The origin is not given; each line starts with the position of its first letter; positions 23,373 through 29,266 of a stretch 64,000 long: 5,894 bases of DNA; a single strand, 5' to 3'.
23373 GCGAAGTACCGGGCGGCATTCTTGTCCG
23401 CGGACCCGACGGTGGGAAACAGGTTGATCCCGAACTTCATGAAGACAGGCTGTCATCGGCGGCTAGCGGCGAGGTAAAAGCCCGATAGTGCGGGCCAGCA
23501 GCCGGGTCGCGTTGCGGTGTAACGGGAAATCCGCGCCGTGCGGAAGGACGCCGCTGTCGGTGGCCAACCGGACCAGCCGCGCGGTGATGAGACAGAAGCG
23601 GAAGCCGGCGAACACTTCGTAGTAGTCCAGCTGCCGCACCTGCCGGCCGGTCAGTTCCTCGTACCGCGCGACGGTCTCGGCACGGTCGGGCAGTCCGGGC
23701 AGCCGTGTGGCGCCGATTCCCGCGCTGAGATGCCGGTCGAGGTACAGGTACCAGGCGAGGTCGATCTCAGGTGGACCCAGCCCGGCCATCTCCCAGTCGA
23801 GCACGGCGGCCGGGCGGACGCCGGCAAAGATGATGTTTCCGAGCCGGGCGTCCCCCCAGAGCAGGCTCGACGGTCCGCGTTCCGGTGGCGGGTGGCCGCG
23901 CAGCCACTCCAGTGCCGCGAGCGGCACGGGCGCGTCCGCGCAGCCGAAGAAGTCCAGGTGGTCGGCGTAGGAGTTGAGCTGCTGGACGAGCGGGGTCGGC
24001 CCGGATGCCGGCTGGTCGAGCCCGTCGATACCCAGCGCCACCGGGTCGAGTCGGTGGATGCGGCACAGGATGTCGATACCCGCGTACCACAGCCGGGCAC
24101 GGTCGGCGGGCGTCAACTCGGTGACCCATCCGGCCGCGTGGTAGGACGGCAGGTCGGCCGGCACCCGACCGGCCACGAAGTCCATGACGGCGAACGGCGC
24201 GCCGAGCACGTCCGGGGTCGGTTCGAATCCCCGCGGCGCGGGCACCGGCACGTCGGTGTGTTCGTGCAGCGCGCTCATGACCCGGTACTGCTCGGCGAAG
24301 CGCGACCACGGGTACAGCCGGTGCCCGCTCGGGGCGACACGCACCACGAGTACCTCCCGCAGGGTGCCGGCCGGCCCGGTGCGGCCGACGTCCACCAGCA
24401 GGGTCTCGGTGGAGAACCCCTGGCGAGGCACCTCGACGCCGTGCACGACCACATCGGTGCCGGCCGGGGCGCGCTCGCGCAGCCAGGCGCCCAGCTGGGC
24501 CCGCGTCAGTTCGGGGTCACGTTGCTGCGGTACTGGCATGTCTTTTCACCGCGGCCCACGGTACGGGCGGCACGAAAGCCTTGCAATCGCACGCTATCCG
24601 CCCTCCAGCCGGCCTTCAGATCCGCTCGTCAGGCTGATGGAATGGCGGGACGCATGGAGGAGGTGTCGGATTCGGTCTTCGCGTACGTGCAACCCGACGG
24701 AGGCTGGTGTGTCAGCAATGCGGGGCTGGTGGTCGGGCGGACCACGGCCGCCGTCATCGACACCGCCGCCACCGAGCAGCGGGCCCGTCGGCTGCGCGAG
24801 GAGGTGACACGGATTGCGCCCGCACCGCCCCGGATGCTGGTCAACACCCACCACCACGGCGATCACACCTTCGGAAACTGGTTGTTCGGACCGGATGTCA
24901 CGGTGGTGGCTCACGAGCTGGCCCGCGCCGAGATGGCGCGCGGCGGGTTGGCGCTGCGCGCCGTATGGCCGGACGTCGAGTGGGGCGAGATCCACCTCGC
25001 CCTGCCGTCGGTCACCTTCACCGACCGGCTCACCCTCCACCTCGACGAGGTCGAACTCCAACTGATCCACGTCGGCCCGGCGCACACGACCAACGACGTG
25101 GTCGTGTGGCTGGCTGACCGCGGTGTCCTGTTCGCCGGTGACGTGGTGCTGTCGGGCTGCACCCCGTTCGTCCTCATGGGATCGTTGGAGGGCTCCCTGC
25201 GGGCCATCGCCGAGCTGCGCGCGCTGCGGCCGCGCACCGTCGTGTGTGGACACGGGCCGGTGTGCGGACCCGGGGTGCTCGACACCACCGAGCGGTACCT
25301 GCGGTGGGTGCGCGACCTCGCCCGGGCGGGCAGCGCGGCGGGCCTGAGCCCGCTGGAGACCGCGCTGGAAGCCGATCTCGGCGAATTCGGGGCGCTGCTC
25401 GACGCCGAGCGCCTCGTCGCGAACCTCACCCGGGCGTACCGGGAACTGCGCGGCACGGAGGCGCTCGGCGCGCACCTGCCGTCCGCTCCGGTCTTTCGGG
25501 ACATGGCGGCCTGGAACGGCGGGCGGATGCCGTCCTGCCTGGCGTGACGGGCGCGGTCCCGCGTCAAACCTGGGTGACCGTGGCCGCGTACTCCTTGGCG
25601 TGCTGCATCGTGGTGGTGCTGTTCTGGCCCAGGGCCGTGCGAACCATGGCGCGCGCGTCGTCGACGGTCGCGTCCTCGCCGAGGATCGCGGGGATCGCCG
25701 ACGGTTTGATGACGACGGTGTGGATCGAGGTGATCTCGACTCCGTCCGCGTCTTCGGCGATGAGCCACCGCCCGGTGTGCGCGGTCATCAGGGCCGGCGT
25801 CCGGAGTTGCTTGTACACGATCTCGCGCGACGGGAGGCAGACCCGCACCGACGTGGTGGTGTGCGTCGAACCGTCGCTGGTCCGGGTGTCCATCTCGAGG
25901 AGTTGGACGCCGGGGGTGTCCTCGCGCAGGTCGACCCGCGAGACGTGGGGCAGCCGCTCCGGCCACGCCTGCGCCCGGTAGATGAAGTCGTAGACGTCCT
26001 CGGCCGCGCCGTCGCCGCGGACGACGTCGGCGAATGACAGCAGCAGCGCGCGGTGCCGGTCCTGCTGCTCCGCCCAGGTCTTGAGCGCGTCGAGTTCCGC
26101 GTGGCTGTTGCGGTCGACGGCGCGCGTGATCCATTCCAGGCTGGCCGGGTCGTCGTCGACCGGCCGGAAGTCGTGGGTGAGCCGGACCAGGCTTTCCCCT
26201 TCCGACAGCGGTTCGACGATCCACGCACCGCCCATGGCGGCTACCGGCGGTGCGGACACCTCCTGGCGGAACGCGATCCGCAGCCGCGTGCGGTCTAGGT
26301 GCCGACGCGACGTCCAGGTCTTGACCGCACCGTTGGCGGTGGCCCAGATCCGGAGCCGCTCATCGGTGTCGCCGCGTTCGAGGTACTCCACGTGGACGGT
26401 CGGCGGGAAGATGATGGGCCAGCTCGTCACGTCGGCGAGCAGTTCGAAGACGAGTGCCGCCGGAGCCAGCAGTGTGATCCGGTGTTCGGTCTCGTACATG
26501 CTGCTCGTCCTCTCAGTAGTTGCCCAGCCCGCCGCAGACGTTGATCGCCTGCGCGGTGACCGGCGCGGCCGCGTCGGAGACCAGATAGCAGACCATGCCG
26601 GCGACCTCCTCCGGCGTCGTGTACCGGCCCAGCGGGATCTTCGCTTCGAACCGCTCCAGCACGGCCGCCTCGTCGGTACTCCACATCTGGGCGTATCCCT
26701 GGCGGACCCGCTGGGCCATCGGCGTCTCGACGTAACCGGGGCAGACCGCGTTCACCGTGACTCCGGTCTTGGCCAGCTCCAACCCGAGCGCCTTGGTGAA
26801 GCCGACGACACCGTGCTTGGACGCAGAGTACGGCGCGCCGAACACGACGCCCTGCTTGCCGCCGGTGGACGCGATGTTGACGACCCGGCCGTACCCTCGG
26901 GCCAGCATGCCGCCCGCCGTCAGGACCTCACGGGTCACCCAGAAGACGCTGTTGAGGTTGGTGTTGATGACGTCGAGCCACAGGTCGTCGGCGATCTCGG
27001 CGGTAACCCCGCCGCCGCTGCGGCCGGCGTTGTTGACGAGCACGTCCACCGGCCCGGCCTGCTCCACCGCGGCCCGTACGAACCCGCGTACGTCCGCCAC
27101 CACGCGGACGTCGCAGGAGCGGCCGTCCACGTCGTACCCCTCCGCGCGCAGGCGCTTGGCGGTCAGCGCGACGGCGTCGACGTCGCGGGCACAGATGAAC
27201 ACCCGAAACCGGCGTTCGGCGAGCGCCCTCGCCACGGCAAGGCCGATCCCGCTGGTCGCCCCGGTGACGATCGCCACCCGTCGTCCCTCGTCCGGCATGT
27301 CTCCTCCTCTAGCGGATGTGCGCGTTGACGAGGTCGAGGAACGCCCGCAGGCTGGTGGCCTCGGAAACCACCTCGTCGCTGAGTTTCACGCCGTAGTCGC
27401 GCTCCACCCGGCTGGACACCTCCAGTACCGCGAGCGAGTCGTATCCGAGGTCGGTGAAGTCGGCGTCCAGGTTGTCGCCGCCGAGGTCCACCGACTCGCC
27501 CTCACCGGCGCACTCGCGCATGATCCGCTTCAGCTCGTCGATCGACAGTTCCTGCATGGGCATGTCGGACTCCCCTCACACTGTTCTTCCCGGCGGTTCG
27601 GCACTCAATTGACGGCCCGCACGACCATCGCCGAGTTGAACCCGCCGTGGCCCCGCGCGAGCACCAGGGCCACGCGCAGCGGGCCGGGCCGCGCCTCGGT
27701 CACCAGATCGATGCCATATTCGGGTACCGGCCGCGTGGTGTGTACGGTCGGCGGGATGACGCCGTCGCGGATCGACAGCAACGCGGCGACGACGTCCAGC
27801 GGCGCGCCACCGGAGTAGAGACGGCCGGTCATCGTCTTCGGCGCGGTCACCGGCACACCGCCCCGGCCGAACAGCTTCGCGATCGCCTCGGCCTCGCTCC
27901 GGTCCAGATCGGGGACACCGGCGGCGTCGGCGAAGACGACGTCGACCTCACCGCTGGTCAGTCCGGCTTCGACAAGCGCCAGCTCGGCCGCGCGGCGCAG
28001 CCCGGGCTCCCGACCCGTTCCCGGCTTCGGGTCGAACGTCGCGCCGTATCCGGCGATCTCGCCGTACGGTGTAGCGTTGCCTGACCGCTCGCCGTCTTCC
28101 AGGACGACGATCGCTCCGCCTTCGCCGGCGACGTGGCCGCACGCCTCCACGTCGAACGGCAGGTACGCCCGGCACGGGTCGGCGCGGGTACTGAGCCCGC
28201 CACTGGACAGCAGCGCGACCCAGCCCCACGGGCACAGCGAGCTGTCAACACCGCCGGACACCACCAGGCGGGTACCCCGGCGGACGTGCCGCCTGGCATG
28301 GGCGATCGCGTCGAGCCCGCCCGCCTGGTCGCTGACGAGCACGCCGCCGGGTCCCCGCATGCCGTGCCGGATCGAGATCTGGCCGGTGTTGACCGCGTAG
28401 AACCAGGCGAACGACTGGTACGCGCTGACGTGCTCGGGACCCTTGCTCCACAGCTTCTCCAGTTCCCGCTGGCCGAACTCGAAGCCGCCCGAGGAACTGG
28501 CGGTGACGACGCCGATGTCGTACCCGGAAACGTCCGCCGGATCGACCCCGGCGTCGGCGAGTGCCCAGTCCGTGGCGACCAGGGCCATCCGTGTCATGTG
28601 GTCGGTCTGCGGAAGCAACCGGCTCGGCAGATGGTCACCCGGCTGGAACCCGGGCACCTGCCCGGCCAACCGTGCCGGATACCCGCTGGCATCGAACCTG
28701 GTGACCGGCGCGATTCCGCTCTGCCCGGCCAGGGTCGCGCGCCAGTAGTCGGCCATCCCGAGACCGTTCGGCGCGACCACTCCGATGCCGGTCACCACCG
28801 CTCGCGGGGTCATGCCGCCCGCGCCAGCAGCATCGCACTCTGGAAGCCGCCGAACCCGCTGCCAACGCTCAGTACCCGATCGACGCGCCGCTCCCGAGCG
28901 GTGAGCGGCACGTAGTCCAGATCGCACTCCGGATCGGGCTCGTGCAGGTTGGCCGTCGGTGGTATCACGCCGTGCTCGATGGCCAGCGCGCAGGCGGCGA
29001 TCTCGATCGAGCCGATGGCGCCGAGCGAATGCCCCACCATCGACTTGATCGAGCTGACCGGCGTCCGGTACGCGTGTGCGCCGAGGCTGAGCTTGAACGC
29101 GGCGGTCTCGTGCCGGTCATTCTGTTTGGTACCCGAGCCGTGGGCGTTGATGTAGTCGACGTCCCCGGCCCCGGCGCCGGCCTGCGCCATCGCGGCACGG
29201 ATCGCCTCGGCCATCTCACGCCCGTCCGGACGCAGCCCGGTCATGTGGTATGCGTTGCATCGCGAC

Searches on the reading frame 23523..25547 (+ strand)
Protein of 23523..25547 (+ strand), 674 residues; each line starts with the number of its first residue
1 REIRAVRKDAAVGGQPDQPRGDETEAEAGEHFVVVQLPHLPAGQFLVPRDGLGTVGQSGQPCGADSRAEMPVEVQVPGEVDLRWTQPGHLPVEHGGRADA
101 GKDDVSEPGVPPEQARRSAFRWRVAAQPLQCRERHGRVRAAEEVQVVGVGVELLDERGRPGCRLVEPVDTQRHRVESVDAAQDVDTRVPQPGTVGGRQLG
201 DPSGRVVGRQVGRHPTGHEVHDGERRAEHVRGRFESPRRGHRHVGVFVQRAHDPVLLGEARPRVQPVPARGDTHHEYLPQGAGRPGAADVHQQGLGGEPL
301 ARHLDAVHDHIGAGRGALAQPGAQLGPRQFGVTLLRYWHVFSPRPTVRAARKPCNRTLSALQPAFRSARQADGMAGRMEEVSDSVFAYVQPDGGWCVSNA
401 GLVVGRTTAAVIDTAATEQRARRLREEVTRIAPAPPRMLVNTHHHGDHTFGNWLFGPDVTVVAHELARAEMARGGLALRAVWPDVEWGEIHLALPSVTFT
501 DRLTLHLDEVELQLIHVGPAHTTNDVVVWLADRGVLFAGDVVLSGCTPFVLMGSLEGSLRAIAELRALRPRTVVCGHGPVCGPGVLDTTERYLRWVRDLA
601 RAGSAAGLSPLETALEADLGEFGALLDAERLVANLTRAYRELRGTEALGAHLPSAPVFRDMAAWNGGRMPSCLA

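Call 10: search_protein_families(library=pfam, proteins=[window:23523-25547:+], max_evalue=0.001)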
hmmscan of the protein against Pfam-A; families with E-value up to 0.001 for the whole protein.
window:23523-25547:+ (674 aa): 1 family
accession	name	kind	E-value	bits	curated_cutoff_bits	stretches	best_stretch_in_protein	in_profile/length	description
PF00753.33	Lactamase_B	-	2.9e-26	93.1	22.7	1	394-577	2-196/196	Metallo-beta-lactamase superfamily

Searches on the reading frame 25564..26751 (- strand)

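Call 10: search_protein_families(library=pfam, proteins=[window:25564-26751:-], max_evalue=0.001)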
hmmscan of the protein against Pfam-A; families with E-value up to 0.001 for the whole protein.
window:25564-26751:- (395 aa): 2 families
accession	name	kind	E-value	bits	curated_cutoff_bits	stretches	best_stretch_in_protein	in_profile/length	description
PF10604.15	Polyketide_cyc2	-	4.1e-18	66.5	27.4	2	85-226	1-140/142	Polyketide cyclase / dehydrase and lipid transport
PF03364.25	Polyketide_cyc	-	1.1e-17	64.9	23.4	2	96-197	3-99/126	Polyketide cyclase / dehydrase and lipid transport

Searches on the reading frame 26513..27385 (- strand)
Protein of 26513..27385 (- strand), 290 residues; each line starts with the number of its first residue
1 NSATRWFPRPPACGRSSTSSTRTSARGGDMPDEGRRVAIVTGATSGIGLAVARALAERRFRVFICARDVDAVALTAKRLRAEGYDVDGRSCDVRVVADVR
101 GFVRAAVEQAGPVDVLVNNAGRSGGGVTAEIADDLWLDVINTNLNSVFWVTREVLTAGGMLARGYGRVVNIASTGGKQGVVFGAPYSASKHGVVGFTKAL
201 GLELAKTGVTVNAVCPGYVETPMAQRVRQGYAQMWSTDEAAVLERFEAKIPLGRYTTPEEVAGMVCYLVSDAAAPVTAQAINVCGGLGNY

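Call 10: search_protein_families(library=pfam, proteins=[window:26513-27385:-], max_evalue=0.001)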
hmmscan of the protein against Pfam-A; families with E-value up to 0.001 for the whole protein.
window:26513-27385:- (290 aa): 4 families
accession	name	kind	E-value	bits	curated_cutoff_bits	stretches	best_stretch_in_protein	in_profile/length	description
PF00106.31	adh_short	-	8.3e-61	205.3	26.6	1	36-230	1-193/195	short chain dehydrogenase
PF13561.12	adh_short_C2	-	5.9e-53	180.3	27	1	42-287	1-235/236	Enoyl-(Acyl carrier protein) reductase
PF08659.16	KR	-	1.3e-07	32.1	22.6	1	39-143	4-112/180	KR domain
PF23441.1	SDR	-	0.00011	22.1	27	0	190-286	167-254/258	SDR-like rossmann domain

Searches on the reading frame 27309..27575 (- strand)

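Call 10: search_protein_families(library=pfam, proteins=[window:27309-27575:-], max_evalue=0.001)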
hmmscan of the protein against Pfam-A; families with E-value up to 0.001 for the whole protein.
window:27309-27575:- (88 aa): 1 family
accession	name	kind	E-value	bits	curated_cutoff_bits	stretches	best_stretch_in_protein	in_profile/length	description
PF00550.31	PP-binding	-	1.5e-11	44.8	20.8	1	30-83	14-67/67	Phosphopantetheine attachment site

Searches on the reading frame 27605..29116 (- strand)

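Call 11: search_protein_families(library=pfam, proteins=[window:27605-29116:-], max_evalue=0.001)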
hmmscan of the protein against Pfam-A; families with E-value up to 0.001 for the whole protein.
window:27605-29116:- (503 aa): 2 families
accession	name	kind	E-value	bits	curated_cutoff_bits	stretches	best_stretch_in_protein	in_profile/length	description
PF00109.32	ketoacyl-synt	-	3.2e-41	142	20.8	1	107-341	5-248/252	Beta-ketoacyl synthase, N-terminal domain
PF02801.28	Ketoacyl-synt_C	-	5.7e-21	75.2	20.8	1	351-460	1-118/119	Beta-ketoacyl synthase, C-terminal domain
